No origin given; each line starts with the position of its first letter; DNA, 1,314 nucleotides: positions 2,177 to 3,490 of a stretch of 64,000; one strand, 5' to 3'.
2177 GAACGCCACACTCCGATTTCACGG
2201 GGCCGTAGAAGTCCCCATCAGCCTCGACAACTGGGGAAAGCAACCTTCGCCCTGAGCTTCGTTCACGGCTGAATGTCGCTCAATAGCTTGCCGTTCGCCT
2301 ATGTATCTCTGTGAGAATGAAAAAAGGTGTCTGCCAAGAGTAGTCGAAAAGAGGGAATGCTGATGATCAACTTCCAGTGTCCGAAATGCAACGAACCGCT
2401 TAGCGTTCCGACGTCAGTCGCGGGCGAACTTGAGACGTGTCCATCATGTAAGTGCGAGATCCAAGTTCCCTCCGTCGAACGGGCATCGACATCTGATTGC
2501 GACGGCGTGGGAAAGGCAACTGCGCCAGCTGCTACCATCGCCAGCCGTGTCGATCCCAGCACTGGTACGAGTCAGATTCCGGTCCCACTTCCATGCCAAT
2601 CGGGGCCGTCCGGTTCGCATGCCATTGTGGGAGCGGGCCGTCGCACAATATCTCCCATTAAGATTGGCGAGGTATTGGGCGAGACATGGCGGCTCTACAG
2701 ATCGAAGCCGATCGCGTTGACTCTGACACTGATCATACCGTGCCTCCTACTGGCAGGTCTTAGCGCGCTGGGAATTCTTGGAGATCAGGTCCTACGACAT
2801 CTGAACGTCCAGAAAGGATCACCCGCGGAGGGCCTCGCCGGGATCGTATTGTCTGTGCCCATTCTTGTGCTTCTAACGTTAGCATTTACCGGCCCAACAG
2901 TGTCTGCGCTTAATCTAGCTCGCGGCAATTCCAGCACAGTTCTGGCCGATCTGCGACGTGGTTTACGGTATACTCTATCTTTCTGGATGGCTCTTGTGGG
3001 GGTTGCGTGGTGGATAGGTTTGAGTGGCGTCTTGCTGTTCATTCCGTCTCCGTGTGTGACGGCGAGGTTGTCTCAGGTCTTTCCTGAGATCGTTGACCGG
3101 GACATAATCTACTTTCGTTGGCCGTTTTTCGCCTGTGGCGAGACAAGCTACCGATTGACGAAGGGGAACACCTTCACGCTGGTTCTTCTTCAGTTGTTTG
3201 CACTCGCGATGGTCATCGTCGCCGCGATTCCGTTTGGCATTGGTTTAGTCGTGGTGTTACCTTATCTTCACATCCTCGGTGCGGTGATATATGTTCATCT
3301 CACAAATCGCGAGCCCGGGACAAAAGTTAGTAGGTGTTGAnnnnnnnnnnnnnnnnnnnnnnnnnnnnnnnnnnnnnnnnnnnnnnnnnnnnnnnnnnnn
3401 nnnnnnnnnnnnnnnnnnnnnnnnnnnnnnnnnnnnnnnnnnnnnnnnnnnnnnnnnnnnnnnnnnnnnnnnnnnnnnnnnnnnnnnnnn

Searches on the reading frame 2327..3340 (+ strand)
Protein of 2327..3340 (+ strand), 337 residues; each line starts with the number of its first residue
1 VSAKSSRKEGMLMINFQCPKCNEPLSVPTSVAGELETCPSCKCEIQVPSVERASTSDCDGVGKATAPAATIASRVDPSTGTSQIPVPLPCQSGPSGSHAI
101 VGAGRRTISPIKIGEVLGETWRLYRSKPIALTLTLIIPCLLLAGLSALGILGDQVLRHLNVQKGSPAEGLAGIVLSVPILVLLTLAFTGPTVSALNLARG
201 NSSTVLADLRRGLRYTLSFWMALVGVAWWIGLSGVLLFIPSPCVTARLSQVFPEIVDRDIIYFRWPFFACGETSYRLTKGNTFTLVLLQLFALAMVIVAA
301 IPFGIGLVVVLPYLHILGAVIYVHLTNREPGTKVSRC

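Call 18: search_protein_families(library=pfam, proteins=[window:2327-3340:+], max_evalue=0.01)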
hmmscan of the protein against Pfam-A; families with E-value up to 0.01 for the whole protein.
window:2327-3340:+ (337 aa): 1 family
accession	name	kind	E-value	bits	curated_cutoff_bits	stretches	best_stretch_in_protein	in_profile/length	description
PF06161.16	DUF975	-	1.5e-05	25.5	34.8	1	272-328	186-242/243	Protein of unknown function (DUF975)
